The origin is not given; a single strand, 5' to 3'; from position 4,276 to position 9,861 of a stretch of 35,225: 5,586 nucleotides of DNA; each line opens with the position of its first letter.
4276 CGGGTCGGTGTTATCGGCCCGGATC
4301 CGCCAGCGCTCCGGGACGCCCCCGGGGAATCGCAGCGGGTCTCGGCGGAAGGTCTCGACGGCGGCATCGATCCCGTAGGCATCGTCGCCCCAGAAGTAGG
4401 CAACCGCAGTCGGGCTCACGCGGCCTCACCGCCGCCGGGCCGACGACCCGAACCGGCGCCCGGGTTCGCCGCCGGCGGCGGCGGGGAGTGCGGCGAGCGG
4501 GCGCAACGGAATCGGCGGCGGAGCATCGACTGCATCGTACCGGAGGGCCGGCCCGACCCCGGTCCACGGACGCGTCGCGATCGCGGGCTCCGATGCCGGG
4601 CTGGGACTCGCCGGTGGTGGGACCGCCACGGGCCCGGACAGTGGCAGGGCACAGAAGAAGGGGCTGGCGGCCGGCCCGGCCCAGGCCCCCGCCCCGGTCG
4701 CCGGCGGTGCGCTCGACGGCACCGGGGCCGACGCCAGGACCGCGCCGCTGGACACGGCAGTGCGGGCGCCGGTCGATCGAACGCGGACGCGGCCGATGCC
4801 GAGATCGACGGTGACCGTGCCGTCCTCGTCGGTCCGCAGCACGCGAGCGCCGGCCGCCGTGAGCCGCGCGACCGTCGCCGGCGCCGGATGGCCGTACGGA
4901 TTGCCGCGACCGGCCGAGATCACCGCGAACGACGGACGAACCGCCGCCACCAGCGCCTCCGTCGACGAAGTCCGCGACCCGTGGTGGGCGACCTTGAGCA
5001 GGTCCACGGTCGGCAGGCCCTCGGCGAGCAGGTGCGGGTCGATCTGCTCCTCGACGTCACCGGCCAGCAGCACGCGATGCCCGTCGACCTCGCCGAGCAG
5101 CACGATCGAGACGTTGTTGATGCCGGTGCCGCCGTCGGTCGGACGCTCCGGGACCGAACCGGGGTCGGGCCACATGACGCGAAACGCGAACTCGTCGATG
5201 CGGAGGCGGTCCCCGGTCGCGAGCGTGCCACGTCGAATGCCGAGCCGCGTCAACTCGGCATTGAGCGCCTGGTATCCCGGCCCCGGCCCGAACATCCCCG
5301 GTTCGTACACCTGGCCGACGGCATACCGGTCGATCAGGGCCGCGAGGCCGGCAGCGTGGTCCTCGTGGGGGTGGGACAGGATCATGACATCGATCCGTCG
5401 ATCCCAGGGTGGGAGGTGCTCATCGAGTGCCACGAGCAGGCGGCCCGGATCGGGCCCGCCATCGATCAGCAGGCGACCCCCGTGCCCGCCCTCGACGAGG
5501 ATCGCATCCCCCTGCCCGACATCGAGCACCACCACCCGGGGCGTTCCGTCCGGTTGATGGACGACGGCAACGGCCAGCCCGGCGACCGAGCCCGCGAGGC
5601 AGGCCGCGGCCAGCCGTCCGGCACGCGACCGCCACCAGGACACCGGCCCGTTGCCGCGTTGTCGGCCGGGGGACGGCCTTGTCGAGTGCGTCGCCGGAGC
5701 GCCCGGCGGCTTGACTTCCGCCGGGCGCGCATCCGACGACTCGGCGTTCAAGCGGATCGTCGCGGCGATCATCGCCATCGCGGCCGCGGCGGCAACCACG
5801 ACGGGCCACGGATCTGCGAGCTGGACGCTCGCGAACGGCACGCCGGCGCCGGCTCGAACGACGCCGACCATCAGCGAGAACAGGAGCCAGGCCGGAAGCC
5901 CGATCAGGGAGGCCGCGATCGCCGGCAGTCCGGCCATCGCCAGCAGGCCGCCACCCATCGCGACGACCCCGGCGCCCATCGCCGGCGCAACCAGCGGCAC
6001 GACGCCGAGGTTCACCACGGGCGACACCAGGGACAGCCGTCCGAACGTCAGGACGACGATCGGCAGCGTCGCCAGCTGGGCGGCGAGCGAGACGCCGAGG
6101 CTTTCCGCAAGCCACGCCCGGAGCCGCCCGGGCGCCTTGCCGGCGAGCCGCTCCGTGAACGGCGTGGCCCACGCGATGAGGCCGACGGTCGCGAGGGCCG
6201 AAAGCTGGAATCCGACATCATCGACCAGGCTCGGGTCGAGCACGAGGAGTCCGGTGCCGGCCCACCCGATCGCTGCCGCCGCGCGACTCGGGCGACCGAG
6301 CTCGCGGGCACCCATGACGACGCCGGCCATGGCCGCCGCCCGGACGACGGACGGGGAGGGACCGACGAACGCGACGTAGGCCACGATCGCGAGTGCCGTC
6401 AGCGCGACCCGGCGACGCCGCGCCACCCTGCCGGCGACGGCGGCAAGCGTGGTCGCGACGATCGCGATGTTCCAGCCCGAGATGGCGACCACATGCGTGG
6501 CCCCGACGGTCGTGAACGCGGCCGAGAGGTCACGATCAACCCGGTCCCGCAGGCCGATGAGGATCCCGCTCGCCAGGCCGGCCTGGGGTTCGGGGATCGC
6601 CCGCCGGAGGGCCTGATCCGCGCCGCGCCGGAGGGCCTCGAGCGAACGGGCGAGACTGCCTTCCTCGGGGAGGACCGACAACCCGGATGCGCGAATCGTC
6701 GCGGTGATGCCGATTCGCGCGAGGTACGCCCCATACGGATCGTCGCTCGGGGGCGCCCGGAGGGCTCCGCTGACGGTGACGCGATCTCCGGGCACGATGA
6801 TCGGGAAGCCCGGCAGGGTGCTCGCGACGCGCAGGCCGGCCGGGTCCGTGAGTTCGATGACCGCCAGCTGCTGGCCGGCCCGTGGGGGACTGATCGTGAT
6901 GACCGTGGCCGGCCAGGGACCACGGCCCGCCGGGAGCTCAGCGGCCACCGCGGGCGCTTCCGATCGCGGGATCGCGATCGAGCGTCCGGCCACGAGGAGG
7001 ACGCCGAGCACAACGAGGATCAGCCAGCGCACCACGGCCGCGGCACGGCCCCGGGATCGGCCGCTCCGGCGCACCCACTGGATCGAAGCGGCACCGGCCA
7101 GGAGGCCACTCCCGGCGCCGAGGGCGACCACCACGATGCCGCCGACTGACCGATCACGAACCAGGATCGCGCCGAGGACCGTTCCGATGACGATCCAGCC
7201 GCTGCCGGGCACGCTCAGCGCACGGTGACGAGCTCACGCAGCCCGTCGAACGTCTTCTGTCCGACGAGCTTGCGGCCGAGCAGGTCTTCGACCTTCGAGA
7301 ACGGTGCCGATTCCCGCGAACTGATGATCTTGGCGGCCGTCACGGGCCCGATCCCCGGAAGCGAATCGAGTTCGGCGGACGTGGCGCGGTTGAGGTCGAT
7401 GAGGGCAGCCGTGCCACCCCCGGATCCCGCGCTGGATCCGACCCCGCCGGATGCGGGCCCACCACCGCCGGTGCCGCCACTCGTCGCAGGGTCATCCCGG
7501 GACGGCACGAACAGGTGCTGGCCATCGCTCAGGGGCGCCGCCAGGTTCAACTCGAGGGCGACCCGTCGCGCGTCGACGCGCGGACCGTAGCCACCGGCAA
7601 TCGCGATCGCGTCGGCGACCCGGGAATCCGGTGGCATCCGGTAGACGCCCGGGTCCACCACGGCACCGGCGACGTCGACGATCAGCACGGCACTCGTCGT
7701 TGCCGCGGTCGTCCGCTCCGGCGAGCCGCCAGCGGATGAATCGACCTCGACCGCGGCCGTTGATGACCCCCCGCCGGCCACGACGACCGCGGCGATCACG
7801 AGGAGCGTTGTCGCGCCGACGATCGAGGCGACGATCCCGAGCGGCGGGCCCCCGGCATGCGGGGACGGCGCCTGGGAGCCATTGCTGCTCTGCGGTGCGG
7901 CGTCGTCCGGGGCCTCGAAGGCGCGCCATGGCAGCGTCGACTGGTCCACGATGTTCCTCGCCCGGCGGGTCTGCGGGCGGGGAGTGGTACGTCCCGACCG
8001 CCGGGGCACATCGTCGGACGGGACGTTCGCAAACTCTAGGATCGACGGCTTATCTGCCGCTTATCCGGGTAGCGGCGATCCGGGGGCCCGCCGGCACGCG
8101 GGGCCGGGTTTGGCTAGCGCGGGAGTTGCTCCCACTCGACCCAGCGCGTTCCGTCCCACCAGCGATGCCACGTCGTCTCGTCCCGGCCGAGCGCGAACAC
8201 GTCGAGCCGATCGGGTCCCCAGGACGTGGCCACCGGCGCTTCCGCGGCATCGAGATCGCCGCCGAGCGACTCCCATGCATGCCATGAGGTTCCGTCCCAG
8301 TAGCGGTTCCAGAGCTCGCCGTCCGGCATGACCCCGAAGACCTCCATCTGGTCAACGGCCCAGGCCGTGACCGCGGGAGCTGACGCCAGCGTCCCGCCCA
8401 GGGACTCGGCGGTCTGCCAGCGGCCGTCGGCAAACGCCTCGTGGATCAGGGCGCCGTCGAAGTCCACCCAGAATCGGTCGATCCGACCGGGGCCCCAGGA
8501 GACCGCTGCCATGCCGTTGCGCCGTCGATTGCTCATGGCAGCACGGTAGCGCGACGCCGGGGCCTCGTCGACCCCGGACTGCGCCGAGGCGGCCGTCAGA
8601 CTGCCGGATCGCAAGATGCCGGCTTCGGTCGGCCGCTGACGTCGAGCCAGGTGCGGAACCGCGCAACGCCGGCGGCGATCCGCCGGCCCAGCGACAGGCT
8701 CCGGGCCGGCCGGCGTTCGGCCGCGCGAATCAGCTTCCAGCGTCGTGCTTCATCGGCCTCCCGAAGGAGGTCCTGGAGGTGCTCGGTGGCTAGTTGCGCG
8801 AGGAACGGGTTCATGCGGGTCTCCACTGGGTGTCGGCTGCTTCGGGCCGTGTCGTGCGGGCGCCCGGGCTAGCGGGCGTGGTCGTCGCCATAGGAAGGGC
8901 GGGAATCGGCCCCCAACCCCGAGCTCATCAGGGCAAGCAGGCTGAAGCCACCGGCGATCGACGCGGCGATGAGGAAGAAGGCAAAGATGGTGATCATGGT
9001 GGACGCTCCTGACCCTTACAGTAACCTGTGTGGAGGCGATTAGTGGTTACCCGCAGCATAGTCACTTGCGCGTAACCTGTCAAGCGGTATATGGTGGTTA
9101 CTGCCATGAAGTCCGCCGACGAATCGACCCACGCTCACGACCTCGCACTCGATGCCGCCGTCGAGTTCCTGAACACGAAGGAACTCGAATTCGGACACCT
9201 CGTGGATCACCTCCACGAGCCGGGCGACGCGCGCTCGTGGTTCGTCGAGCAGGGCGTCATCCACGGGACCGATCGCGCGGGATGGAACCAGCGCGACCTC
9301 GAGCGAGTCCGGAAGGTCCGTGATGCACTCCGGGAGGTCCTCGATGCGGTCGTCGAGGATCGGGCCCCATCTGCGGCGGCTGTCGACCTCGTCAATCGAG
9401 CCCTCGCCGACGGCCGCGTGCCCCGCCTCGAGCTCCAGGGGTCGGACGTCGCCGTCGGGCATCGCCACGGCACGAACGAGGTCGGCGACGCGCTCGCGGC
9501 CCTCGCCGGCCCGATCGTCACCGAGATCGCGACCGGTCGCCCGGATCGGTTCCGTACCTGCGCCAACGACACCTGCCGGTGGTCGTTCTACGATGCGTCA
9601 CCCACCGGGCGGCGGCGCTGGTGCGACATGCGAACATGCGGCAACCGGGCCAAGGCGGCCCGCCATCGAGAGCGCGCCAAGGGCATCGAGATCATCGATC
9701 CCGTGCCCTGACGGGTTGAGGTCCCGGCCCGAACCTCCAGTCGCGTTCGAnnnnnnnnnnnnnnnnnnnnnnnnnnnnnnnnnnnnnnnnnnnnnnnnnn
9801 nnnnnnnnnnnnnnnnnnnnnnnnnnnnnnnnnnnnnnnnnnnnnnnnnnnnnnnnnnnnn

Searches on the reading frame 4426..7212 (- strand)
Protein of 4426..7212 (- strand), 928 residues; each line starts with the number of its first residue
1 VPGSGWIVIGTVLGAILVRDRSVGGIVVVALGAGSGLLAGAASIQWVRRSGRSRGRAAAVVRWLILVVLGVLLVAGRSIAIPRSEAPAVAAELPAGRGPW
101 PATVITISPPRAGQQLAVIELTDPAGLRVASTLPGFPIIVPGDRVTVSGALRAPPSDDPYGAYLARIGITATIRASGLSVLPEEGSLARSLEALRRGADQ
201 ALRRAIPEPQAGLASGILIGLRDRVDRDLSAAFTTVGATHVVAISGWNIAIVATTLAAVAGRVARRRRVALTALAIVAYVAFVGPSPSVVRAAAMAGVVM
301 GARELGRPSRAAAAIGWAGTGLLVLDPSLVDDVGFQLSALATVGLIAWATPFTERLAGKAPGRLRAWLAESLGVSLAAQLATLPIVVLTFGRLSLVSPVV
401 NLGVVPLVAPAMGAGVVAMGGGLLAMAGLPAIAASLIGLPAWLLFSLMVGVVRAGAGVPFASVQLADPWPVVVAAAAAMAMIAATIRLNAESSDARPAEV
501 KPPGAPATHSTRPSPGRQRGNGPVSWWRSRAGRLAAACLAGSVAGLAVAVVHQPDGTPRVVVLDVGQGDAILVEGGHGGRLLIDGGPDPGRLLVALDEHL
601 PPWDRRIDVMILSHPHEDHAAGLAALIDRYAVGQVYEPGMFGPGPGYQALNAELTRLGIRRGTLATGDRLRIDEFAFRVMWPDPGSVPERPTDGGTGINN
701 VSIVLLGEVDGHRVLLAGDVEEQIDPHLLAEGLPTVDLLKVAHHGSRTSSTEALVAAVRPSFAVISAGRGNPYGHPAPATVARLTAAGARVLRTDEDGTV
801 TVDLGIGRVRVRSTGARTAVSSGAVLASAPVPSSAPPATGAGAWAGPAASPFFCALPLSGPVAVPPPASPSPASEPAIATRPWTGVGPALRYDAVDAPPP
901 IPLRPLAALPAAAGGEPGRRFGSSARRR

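Call 21: search_protein_families(library=pfam, proteins=[window:4426-7212:-], max_evalue=0.001)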
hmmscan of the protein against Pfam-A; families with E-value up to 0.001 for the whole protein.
window:4426-7212:- (928 aa): 3 families
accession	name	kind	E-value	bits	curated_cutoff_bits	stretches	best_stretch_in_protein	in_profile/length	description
PF03772.21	Competence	-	3.1e-47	161.6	23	1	218-486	2-266/270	Competence protein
PF00753.33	Lactamase_B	-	1e-14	55.4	22.7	1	564-768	2-195/196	Metallo-beta-lactamase superfamily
PF12706.13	Lactamase_B_2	-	3.9e-06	27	27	1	580-728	2-150/200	Beta-lactamase superfamily domain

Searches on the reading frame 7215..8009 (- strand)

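Call 21: search_protein_families(library=pfam, proteins=[window:7215-8009:-], max_evalue=0.001)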
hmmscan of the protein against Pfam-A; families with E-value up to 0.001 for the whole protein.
window:7215-8009:- (264 aa): 3 families
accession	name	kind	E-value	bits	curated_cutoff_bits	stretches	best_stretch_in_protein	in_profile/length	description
PF12836.13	HHH_3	-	6.7e-13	49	27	1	203-261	5-64/65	Helix-hairpin-helix motif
PF10531.15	SLBB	-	4.6e-11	42.8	27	1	110-153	1-44/55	SLBB domain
PF00633.29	HHH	-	2.3e-06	27.6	24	1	205-230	4-29/30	Helix-hairpin-helix motif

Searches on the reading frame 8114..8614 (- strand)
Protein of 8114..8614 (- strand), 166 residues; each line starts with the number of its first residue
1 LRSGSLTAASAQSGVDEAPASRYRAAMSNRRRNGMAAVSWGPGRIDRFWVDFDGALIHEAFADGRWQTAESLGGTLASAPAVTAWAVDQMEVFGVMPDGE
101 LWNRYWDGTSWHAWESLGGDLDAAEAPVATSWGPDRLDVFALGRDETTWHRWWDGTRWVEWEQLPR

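Call 21: search_protein_families(library=pfam, proteins=[window:8114-8614:-], max_evalue=0.001)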
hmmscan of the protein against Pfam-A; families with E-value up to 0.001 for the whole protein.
window:8114-8614:- (166 aa): 1 family
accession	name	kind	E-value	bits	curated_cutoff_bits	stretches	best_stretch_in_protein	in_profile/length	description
PF03984.19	DUF346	-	5.6e-07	29.6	22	0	92-121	4-33/39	Repeat of unknown function (DUF346)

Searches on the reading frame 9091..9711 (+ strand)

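Call 21: search_protein_families(library=pfam, proteins=[window:9091-9711:+], max_evalue=0.001)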
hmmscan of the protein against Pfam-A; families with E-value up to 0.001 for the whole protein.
window:9091-9711:+ (206 aa): 2 families
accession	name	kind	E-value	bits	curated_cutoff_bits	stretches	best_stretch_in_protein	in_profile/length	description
PF11706.13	zf-CGNR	-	2.3e-18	66.1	24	1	153-195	1-43/44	CGNR zinc finger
PF07336.16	ABATE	-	4.9e-18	66.4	24.4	1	21-143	2-124/130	Putative stress-induced transcription regulator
